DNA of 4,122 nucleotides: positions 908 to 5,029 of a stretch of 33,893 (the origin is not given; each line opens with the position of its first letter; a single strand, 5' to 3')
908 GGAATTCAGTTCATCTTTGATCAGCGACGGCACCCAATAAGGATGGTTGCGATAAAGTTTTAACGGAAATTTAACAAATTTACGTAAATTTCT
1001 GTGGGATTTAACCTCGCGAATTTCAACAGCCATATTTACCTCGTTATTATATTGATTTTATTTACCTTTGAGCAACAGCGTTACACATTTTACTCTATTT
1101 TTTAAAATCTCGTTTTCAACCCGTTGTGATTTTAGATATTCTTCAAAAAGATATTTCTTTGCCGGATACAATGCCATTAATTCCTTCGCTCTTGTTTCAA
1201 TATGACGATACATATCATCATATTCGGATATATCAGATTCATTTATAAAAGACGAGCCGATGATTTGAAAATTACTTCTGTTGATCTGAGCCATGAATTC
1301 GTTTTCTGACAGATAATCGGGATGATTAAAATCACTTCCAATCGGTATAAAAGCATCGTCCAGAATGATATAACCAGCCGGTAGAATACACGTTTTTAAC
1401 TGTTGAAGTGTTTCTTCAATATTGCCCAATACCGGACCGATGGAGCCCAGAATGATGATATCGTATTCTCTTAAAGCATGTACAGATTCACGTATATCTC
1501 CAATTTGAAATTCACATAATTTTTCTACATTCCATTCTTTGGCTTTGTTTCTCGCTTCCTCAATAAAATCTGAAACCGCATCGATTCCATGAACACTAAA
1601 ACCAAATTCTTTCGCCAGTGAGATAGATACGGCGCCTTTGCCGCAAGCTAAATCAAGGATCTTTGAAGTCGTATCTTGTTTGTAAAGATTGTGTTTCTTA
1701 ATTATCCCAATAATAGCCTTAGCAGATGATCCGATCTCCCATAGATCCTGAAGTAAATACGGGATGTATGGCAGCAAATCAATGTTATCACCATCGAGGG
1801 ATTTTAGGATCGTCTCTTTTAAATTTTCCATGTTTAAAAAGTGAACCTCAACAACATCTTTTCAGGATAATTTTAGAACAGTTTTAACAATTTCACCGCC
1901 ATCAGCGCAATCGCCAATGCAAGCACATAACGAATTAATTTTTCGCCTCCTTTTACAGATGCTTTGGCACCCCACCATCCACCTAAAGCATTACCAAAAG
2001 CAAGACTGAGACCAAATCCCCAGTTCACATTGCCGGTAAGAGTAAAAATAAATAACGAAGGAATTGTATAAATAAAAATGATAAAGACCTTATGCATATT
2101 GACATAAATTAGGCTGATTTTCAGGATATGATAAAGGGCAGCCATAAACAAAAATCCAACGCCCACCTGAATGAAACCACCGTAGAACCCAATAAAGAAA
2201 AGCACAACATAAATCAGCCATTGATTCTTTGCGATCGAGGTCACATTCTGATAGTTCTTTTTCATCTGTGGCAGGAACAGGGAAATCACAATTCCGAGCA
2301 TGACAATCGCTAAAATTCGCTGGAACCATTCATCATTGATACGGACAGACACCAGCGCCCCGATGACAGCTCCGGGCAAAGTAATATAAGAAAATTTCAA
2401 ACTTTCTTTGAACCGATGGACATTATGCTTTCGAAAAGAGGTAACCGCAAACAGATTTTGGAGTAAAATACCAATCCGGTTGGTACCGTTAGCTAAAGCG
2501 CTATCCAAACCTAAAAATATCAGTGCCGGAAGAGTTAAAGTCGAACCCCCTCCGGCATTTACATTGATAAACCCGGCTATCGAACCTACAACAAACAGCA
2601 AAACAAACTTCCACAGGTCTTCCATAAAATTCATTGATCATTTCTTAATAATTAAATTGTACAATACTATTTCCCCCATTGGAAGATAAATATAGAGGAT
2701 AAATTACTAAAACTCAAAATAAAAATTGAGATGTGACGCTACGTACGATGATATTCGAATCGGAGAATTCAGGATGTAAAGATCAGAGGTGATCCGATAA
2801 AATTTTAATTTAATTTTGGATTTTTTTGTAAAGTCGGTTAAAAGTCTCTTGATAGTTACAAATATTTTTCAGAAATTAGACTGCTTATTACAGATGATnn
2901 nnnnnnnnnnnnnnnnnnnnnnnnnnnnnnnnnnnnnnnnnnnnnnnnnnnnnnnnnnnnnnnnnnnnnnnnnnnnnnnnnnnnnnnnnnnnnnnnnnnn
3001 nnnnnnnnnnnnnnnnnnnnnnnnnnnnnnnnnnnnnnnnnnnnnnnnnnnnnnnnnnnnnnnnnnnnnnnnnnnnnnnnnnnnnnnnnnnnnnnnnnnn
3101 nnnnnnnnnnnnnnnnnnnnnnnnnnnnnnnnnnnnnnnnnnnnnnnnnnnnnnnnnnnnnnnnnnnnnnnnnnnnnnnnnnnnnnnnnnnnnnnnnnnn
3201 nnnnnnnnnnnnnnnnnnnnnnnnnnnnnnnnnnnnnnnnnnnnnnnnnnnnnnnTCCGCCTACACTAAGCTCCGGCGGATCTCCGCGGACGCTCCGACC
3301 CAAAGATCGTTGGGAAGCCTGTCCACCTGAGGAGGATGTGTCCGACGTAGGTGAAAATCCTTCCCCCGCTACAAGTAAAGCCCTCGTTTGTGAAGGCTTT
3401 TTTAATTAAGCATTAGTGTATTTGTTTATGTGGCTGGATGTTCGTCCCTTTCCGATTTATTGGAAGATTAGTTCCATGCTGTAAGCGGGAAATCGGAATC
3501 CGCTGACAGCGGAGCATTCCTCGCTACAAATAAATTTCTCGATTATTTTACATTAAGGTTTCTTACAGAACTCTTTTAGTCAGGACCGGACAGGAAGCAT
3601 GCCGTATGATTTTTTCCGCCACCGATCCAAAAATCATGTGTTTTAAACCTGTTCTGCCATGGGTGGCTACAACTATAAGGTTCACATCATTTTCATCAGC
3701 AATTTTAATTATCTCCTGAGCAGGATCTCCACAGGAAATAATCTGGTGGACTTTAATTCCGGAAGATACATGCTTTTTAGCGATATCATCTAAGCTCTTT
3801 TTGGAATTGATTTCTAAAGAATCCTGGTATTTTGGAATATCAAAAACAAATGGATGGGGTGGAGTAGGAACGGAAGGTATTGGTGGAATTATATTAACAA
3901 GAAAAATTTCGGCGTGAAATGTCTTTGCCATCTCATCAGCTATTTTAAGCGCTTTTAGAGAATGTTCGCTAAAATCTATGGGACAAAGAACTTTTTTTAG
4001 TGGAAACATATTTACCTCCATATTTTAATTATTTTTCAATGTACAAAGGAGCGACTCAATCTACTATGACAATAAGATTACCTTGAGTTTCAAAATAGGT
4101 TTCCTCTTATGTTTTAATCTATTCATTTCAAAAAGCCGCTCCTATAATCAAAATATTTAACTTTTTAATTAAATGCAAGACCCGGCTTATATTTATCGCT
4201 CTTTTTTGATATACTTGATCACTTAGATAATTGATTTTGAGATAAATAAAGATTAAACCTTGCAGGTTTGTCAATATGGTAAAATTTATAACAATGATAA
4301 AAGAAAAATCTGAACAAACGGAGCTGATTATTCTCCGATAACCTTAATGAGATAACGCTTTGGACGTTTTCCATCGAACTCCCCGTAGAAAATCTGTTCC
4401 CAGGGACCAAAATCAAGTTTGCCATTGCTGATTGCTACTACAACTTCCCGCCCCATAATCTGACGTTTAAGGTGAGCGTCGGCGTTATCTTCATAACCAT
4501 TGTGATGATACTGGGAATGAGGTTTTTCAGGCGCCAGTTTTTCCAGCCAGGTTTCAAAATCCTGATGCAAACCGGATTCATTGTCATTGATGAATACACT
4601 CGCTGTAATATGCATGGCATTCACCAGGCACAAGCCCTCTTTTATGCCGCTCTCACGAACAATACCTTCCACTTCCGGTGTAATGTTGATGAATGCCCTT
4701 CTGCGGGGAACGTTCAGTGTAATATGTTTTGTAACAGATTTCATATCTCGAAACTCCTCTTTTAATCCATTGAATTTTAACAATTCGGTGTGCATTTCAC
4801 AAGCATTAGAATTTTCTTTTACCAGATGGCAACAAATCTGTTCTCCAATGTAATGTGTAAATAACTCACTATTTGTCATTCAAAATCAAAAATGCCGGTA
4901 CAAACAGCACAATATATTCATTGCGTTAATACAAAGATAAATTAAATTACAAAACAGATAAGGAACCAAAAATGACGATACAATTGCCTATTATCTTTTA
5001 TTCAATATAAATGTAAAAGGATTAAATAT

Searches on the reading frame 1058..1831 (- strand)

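Call 36: search_protein_families(library=pfam, proteins=[window:1058-1831:-], max_evalue=0.001)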
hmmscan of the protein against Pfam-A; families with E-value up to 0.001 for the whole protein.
window:1058-1831:- (257 aa): 11 families
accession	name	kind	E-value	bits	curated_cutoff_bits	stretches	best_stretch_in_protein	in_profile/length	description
PF13847.12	Methyltransf_31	-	2.5e-14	53.6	27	1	56-188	5-127/145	Methyltransferase domain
PF13649.12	Methyltransf_25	-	2.7e-12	47.7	27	1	58-153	1-97/97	Methyltransferase domain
PF08241.18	Methyltransf_11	-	4.8e-08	34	21.2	1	59-157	1-95/95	Methyltransferase domain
PF08242.18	Methyltransf_12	-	7.1e-08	33.5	30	1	59-154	1-97/98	Methyltransferase domain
PF13489.12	Methyltransf_23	-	1.4e-07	31.8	27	1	51-162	19-121/164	Methyltransferase domain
PF13679.12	Methyltransf_32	-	4.4e-07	30.4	27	1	38-118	11-94/143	Methyltransferase domain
PF05175.20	MTS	-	7.6e-07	29.4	23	1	52-127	29-103/170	Methyltransferase small domain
PF09445.16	Methyltransf_15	-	1.4e-05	25.2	22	1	57-128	3-76/165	RNA cap guanine-N2 methyltransferase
PF03848.20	TehB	-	8.5e-05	22.5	20.4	1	55-156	31-131/193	Tellurite resistance protein TehB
PF05891.18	Methyltransf_PK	-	0.00035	20.6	27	1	37-172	38-175/218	AdoMet dependent proline di-methyltransferase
PF01209.24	Ubie_methyltran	-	0.00065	19.6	20.1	1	51-112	44-106/233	ubiE/COQ5 methyltransferase family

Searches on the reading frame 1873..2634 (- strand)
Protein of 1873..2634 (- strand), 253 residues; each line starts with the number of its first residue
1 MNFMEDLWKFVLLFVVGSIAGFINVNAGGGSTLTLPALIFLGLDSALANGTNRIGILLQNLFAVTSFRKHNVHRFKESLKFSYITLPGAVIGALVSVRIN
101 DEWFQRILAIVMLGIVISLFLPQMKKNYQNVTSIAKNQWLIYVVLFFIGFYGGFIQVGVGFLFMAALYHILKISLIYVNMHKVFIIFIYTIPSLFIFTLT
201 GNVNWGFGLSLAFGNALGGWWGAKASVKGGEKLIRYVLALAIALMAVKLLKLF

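Call 36: search_protein_families(library=pfam, proteins=[window:1873-2634:-], max_evalue=0.001)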
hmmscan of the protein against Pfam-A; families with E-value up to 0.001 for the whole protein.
window:1873-2634:- (253 aa): 1 family
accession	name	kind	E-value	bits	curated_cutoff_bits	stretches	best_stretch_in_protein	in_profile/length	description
PF01925.25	TauE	-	1.5e-42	146.4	32.6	1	13-249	1-237/237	Sulfite exporter TauE/SafE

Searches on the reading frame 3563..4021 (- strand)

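Call 36: search_protein_families(library=pfam, proteins=[window:3563-4021:-], max_evalue=0.001)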
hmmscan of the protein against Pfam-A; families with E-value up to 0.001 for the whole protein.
window:3563-4021:- (152 aa): 1 family
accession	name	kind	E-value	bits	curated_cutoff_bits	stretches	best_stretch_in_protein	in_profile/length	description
PF00582.32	Usp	-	6.8e-33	114.6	24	1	9-147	3-138/141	Universal stress protein family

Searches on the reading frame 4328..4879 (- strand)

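Call 36: search_protein_families(library=pfam, proteins=[window:4328-4879:-], max_evalue=0.001)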
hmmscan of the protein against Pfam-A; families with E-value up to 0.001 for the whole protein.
window:4328-4879:- (183 aa): 1 family
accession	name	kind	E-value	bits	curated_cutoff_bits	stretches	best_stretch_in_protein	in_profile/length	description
PF01894.22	UPF0047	-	8.3e-38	129.6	27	1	65-179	1-116/117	Uncharacterised protein family UPF0047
